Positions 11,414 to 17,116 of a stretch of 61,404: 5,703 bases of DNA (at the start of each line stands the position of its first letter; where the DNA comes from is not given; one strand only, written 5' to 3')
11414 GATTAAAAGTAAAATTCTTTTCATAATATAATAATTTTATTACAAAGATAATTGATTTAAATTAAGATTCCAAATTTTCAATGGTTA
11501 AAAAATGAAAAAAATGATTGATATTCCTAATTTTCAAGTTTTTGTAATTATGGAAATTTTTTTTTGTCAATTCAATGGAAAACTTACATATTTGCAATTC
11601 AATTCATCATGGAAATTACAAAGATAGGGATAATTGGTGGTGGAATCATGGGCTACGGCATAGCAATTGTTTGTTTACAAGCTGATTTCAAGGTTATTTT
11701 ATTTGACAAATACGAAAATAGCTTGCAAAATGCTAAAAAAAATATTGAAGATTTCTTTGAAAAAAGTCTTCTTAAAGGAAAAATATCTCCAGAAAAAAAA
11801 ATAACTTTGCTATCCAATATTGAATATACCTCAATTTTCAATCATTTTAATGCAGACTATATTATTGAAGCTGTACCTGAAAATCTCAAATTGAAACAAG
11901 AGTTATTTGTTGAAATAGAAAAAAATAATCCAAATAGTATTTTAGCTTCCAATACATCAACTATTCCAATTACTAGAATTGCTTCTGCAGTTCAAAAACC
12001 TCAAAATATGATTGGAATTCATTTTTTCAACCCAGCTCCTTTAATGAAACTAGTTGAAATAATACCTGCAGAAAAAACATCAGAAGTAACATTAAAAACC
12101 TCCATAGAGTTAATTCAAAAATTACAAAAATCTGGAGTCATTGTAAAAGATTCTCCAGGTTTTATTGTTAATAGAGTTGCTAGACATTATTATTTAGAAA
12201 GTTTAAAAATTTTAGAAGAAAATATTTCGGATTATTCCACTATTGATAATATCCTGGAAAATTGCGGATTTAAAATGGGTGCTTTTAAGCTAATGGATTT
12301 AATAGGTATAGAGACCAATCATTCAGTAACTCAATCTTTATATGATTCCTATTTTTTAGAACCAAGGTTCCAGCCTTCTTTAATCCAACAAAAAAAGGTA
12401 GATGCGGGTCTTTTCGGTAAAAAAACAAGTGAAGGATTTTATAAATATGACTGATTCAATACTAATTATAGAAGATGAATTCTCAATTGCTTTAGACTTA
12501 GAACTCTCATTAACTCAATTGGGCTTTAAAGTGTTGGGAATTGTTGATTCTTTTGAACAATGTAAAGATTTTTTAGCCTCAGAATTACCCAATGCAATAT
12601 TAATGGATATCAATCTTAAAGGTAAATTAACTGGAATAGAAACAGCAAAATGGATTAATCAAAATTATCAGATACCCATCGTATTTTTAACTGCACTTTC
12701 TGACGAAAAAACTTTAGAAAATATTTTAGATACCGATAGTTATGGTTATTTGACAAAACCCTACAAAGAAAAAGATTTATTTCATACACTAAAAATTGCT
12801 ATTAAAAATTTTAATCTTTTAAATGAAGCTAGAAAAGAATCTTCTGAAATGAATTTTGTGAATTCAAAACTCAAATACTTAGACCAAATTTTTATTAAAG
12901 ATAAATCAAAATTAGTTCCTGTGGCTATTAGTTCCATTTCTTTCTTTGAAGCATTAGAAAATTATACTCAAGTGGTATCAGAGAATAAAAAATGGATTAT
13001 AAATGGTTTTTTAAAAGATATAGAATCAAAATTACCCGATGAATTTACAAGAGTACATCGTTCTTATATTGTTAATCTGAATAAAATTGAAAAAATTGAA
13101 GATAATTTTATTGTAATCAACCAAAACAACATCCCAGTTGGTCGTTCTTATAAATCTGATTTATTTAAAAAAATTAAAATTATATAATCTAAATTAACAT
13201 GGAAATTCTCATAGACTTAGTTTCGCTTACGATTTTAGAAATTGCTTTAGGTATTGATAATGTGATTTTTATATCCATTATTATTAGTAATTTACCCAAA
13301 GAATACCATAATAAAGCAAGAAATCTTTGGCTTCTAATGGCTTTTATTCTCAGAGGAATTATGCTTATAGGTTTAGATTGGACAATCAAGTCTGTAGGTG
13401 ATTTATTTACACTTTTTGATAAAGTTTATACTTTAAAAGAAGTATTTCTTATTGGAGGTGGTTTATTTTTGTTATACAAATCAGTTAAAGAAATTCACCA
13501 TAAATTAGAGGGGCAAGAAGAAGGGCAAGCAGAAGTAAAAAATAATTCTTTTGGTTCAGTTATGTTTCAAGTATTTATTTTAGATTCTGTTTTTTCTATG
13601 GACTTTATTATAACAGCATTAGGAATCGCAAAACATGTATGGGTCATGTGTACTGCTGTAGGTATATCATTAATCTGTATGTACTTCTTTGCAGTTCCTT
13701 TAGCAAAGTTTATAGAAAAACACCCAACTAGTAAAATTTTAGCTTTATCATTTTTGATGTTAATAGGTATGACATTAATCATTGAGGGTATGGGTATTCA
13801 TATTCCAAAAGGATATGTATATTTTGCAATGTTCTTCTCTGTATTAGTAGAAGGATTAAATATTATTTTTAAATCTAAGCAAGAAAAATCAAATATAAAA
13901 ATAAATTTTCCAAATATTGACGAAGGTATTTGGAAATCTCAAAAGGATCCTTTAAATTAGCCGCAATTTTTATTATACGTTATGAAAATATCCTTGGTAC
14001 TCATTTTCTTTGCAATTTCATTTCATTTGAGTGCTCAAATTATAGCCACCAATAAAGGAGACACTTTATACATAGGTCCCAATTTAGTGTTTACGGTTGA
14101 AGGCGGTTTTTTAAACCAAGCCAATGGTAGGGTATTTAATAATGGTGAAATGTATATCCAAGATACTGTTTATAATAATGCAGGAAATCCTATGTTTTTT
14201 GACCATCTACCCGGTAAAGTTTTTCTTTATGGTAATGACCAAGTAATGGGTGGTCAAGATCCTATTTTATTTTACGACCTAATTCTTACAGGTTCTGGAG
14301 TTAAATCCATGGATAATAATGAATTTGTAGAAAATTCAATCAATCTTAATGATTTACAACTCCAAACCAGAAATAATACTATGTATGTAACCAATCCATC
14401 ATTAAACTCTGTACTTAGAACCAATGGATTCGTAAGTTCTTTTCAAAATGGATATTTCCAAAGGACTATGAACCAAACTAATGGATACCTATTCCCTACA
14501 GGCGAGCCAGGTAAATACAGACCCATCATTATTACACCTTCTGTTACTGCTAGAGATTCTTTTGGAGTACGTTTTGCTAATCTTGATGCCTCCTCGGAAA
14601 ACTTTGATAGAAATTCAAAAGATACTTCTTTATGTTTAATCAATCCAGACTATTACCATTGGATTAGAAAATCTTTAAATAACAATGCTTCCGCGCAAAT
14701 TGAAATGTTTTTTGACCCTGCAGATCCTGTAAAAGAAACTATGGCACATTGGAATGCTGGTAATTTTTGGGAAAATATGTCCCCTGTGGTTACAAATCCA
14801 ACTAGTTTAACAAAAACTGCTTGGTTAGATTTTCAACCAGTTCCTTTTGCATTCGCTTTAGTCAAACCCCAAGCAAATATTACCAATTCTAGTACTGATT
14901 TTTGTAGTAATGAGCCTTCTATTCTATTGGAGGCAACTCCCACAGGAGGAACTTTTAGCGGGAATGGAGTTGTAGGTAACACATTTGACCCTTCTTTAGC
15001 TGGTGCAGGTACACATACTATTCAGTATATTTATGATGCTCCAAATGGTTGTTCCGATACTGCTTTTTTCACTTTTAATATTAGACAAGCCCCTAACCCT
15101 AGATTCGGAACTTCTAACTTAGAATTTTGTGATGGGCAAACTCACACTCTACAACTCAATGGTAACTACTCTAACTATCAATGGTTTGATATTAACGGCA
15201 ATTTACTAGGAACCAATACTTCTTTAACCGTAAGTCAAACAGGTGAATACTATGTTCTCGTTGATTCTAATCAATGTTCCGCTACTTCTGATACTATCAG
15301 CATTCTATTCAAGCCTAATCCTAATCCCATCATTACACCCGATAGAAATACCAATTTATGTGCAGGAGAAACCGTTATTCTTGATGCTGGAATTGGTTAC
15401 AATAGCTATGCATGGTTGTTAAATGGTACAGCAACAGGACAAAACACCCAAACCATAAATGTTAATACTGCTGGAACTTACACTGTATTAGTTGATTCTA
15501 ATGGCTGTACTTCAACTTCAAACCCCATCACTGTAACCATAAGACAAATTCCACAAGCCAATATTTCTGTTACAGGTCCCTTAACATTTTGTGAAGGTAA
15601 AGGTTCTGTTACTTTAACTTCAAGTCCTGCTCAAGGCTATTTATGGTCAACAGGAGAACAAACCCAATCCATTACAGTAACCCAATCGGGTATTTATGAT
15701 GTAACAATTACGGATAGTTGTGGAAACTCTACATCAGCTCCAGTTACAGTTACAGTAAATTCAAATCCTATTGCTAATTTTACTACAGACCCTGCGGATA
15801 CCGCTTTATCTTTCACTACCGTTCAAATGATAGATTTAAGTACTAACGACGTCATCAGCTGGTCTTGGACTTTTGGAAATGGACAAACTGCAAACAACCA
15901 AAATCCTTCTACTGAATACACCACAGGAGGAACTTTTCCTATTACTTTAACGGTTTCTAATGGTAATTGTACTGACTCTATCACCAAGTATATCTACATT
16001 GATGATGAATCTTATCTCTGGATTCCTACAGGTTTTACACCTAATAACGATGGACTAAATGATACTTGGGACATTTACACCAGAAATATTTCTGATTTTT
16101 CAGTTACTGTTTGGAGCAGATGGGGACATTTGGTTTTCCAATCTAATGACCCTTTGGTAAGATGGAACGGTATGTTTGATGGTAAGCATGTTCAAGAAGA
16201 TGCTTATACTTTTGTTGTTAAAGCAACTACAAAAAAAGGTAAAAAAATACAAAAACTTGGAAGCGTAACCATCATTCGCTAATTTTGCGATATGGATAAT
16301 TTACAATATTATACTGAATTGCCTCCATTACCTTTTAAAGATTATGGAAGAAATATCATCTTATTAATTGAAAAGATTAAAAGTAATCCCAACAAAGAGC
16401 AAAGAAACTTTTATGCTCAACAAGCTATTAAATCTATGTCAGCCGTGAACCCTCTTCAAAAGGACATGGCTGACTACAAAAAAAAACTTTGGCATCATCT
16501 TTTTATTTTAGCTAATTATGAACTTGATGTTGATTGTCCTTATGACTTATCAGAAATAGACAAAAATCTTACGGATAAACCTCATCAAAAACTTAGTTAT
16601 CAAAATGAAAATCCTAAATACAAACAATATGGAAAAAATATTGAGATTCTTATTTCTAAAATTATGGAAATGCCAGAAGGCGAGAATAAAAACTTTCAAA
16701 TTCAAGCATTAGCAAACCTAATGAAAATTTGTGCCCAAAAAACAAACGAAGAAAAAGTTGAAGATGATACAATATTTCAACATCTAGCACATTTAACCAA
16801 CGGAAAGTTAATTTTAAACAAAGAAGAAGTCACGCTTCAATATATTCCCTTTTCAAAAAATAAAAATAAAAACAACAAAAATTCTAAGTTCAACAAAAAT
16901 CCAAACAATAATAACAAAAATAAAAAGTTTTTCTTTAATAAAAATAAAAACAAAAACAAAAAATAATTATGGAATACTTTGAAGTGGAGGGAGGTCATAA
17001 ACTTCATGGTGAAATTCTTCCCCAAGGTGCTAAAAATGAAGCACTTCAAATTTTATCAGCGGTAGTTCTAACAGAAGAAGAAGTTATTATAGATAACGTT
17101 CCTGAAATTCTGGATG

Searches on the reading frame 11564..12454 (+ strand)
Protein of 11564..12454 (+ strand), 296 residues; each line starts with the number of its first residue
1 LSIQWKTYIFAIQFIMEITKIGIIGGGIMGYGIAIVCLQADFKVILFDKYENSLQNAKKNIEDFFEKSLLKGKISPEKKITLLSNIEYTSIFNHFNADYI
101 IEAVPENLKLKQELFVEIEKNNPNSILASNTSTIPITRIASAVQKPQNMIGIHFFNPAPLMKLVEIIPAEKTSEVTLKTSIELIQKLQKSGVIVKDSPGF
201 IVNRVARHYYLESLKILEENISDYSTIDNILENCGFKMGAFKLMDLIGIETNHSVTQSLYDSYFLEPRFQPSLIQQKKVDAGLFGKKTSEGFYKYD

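Call 86: search_protein_families(library=pfam, proteins=[window:11564-12454:+], max_evalue=0.00001)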
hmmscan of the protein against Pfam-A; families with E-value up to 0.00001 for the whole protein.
window:11564-12454:+ (296 aa): 2 families
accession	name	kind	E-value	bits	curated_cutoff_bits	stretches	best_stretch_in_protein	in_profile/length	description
PF02737.24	3HCDH_N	-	3.1e-56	190.6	22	1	20-196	1-179/180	3-hydroxyacyl-CoA dehydrogenase, NAD binding domain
PF00725.27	3HCDH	-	4e-25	88.6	22.1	1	199-295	1-97/97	3-hydroxyacyl-CoA dehydrogenase, C-terminal domain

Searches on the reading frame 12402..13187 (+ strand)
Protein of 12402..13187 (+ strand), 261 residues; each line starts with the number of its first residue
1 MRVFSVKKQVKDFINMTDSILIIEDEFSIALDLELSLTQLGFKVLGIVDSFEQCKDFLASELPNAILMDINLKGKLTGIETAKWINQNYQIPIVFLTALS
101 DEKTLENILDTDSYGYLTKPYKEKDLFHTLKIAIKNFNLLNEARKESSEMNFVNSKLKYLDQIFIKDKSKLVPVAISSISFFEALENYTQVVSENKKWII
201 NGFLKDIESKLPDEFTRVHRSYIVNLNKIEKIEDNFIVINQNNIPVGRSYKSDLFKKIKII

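Call 86: search_protein_families(library=pfam, proteins=[window:12402-13187:+], max_evalue=0.00001)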
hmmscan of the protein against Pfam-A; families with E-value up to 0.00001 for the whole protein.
window:12402-13187:+ (261 aa): 2 families
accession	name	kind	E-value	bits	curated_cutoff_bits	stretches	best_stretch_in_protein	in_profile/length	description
PF04397.21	LytTR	-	1.2e-20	73.9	22.6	1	170-258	2-97/98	LytTr DNA-binding domain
PF00072.30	Response_reg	-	2.5e-18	66.7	30.2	1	20-130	1-110/111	Response regulator receiver domain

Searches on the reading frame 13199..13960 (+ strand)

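Call 86: search_protein_families(library=pfam, proteins=[window:13199-13960:+], max_evalue=0.00001)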
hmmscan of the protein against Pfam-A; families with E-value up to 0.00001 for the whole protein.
window:13199-13960:+ (253 aa): 1 family
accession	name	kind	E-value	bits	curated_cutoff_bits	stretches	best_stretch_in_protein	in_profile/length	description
PF03741.22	TerC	-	9.8e-41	139.9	27.8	1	9-196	2-177/178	Integral membrane protein TerC family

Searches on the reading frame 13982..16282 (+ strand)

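Call 86: search_protein_families(library=pfam, proteins=[window:13982-16282:+], max_evalue=0.00001)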
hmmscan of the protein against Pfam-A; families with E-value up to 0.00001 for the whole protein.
window:13982-16282:+ (766 aa): 4 families
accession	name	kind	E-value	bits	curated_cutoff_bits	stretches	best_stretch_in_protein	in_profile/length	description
PF13585.12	CHU_C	-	7.4e-15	55.3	27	1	681-763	3-85/86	CHU_C Type IX secretion signal domain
PF18911.6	PKD_4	-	2.7e-12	47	27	1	593-666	1-76/85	PKD domain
PF19081.6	Ig_7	-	3.8e-10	40.4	27.3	1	378-441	8-80/84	Ig-like domain CHU_C associated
PF00801.26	PKD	-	4.8e-07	30.1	23.5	1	611-661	19-68/80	PKD domain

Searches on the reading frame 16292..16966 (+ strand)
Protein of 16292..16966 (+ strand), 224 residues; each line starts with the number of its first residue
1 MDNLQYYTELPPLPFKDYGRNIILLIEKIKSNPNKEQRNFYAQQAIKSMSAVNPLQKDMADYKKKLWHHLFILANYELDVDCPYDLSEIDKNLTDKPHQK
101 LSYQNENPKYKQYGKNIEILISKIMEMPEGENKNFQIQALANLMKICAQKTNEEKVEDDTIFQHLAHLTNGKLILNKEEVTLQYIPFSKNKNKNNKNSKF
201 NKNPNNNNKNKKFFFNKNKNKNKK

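Call 86: search_protein_families(library=pfam, proteins=[window:16292-16966:+], max_evalue=0.00001)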
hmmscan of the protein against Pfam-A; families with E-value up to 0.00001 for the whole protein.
window:16292-16966:+ (224 aa): 1 family
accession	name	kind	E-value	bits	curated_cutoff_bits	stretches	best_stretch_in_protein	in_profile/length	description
PF14123.11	DUF4290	-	2.4e-48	164.4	27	1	4-178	1-173/174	Domain of unknown function (DUF4290)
